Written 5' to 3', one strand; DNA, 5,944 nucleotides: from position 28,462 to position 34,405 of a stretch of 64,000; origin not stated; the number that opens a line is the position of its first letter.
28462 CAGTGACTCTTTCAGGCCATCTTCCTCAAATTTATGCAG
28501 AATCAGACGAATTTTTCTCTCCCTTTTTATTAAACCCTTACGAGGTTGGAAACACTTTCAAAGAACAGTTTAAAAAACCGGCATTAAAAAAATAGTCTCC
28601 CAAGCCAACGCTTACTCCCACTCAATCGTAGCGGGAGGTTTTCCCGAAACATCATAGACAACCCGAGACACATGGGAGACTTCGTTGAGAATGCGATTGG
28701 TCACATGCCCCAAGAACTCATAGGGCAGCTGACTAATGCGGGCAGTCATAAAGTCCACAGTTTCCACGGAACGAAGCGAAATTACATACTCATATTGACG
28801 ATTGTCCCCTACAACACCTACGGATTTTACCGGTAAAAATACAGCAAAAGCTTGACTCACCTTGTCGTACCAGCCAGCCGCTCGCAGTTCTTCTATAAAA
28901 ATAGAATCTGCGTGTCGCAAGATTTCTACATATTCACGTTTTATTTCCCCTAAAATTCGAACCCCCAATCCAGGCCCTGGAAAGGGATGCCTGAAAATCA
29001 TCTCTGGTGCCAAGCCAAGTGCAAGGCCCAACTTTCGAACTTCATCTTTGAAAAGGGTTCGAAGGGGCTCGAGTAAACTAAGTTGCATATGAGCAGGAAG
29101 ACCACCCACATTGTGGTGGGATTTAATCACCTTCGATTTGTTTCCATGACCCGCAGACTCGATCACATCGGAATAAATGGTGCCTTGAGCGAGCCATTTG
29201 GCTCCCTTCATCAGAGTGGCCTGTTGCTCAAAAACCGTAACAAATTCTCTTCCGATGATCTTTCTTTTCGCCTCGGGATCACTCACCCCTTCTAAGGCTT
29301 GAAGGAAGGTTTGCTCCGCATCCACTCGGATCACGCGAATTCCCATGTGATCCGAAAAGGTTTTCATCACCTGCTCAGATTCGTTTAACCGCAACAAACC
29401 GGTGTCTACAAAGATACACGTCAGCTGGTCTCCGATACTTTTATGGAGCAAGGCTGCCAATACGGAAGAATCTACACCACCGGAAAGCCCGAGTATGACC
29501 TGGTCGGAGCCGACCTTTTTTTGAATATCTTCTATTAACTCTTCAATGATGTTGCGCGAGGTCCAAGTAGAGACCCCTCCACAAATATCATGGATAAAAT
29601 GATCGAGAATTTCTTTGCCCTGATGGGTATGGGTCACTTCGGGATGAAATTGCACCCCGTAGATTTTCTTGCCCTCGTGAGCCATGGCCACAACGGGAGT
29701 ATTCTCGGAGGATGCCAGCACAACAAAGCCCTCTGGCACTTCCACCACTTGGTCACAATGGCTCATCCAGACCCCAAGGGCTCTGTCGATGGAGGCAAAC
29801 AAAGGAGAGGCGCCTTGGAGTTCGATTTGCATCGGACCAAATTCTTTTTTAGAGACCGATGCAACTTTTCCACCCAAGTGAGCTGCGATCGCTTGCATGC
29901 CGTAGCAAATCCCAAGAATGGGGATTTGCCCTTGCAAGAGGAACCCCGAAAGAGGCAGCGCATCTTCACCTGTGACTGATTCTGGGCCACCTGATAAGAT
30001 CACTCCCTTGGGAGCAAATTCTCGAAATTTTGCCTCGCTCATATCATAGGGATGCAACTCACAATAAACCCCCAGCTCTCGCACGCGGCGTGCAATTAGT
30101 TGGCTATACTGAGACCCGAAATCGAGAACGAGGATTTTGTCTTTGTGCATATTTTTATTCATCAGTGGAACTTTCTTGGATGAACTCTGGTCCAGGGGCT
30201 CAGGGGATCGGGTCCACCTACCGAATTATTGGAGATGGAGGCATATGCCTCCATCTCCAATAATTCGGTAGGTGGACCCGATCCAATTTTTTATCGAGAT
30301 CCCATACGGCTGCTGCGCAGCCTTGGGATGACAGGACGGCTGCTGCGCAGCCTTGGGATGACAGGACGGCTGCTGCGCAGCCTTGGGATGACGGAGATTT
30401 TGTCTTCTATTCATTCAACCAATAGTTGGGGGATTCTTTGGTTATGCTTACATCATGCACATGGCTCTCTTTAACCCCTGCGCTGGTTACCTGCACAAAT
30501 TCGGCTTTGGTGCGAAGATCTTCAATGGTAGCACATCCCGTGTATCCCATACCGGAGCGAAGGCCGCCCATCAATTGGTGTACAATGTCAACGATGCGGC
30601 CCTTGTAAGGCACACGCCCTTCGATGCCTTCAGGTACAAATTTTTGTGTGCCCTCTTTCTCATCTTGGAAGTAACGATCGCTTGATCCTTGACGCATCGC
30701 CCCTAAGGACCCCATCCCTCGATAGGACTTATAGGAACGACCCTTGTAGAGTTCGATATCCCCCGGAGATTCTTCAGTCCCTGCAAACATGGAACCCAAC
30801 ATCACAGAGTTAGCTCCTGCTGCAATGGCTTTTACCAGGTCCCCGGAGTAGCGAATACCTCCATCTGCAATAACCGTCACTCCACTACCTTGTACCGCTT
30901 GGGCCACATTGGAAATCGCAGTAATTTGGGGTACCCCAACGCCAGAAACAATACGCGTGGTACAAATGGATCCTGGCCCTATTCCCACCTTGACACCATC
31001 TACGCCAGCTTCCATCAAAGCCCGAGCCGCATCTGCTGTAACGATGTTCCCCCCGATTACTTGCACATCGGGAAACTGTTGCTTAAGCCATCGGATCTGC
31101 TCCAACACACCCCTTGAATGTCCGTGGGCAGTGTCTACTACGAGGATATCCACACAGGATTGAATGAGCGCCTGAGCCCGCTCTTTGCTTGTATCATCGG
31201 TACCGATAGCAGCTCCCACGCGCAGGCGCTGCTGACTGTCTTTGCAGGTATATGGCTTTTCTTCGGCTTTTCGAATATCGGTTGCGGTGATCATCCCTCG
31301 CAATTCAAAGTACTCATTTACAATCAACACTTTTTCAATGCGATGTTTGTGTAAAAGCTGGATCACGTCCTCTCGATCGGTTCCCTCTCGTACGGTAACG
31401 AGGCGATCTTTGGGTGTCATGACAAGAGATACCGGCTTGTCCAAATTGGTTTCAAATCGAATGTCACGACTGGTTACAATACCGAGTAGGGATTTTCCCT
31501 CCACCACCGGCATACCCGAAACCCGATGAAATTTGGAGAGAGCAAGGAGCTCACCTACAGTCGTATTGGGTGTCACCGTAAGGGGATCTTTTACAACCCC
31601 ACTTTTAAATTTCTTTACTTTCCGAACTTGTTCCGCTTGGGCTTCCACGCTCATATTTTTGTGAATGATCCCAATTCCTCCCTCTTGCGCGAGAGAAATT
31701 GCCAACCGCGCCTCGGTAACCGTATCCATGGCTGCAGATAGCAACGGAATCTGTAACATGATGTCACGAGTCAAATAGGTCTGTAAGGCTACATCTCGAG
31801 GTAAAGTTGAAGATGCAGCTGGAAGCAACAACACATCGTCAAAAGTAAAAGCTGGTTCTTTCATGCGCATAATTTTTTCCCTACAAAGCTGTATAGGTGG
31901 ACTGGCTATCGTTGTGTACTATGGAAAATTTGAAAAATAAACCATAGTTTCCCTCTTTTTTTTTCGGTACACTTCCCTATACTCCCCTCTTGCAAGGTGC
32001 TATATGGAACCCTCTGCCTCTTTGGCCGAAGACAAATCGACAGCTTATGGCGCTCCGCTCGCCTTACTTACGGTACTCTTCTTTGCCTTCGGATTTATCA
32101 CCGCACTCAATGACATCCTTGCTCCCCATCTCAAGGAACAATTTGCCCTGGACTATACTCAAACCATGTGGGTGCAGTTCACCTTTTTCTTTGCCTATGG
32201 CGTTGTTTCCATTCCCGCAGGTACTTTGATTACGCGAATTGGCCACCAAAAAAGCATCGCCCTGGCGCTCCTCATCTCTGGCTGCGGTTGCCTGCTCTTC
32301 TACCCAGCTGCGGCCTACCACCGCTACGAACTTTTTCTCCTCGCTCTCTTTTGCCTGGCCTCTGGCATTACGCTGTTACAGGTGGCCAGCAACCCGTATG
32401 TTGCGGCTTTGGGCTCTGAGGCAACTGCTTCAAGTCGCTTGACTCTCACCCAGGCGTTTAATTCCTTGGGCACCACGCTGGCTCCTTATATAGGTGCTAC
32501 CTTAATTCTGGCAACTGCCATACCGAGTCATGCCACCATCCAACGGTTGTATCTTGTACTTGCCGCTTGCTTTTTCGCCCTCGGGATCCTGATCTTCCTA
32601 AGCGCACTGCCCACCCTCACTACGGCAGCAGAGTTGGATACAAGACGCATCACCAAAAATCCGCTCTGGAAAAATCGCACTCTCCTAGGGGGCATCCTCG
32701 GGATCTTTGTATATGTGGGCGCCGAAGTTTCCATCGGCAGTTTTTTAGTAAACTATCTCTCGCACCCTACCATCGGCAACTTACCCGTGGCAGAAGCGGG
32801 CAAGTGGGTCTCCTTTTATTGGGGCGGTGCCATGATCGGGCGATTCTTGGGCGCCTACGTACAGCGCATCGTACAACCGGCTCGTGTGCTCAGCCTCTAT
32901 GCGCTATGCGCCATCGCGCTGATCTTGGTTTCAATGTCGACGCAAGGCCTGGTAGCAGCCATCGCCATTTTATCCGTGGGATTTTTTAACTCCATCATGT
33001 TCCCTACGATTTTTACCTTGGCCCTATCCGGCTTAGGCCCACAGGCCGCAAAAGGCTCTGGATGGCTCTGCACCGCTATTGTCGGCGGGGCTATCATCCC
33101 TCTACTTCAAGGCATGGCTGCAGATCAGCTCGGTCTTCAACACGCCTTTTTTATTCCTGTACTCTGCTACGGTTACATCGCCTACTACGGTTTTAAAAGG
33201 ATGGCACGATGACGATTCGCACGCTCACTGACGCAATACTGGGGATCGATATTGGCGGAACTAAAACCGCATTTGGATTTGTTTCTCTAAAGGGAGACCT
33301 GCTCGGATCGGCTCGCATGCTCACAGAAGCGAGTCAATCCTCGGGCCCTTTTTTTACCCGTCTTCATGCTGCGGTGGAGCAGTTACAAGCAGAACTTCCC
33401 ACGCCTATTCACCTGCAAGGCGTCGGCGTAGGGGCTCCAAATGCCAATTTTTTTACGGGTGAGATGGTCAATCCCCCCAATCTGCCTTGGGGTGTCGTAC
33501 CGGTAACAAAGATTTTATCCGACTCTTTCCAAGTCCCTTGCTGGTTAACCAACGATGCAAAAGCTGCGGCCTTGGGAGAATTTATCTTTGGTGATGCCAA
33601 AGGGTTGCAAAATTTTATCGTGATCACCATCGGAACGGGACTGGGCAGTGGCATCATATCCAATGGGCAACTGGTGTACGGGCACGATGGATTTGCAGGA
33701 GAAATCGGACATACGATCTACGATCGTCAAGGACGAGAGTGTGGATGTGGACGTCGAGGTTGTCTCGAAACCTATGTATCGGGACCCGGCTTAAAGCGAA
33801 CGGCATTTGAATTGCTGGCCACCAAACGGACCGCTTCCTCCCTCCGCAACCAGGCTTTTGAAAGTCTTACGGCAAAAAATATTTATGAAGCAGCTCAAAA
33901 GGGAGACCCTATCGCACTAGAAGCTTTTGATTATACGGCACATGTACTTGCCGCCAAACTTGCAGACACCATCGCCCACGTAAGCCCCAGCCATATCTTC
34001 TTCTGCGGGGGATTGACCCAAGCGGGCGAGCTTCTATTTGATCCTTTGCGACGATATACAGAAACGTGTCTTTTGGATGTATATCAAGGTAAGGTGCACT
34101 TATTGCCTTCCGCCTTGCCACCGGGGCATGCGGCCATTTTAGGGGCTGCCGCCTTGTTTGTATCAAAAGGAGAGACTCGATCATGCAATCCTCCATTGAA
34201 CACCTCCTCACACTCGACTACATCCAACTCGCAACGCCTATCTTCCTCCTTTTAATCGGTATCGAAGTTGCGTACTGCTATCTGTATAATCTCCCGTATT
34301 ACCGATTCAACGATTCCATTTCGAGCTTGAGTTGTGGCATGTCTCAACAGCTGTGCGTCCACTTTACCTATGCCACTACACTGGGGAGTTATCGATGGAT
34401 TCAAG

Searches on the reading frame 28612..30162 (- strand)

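Call 71: search_protein_families(library=pfam, proteins=[window:28612-30162:-], max_evalue=0.00001)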
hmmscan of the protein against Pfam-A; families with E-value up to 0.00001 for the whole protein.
window:28612-30162:- (516 aa): 4 families
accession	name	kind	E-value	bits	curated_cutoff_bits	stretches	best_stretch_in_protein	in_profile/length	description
PF00117.34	GATase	-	1.4e-45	155.8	22.8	1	11-191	1-188/190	Glutamine amidotransferase class-I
PF00958.27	GMP_synt_C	-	1.1e-40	138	27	1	424-515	1-92/92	GMP synthase C terminal domain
PF02540.23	NAD_synthase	-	1.6e-10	41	21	1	206-290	5-89/242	NAD synthase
PF07722.19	Peptidase_C26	-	7.9e-10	39.3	20.5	1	74-175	100-219/219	Peptidase C26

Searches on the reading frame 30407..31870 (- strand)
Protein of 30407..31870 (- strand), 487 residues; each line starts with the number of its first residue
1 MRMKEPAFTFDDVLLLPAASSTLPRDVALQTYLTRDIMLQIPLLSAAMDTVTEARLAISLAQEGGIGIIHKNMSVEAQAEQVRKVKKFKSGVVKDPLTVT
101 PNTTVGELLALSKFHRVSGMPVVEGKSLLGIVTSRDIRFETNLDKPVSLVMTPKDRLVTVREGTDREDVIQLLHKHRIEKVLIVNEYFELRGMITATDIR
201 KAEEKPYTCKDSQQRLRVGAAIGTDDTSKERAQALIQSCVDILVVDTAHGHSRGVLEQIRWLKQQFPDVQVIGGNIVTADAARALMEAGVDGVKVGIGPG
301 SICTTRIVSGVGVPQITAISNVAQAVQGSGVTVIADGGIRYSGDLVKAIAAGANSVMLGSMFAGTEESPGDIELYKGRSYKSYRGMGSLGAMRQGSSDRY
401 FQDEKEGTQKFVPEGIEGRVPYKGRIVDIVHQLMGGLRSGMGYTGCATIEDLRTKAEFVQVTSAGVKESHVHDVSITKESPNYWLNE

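Call 71: search_protein_families(library=pfam, proteins=[window:30407-31870:-], max_evalue=0.00001)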
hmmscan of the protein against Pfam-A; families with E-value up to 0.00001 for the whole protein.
window:30407-31870:- (487 aa): 5 families
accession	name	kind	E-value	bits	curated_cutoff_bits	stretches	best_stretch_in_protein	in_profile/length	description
PF00478.31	IMPDH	-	3.1e-164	546.4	25.6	1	7-472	1-345/345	IMP dehydrogenase / GMP reductase domain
PF00571.33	CBS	-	1.4e-19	70.6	24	2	93-138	6-52/57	CBS domain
PF01070.24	FMN_dh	-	3.6e-13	49.7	24.9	1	256-362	207-305/350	FMN-dependent dehydrogenase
PF03060.21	NMO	-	5e-08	33.2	28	0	274-369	141-232/331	Nitronate monooxygenase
PF01645.23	Glu_synthase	-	6.7e-06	25.9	20.4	0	289-360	233-305/369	Conserved region in glutamate synthase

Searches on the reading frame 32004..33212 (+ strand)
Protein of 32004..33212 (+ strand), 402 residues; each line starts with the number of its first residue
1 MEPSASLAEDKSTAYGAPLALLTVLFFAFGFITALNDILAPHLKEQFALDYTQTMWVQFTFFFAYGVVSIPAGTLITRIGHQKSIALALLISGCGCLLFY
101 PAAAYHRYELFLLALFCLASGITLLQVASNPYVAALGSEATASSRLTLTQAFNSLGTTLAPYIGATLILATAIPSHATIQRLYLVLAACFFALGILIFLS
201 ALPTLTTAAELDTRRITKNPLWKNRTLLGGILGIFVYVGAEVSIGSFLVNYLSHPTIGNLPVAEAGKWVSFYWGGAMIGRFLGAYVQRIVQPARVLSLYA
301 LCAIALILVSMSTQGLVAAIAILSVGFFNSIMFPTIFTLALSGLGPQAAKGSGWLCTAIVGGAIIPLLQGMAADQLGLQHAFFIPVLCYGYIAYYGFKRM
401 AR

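Call 71: search_protein_families(library=pfam, proteins=[window:32004-33212:+], max_evalue=0.00001)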
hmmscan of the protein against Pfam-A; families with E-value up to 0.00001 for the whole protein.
window:32004-33212:+ (402 aa): 1 family
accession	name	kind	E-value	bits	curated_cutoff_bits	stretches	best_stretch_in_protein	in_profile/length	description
PF07690.21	MFS_1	-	1.8e-25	90.1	33.4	1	24-353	3-333/347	Major Facilitator Superfamily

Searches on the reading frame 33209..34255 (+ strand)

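Call 71: search_protein_families(library=pfam, proteins=[window:33209-34255:+], max_evalue=0.00001)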
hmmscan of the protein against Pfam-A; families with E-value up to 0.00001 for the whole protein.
window:33209-34255:+ (348 aa): 2 families
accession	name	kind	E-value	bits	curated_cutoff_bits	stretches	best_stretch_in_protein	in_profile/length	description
PF00480.26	ROK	-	2.1e-64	218.3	22.9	1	11-317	2-291/294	ROK family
PF02685.22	Glucokinase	-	4e-09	36.4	22.1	1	14-271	4-264/314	Glucokinase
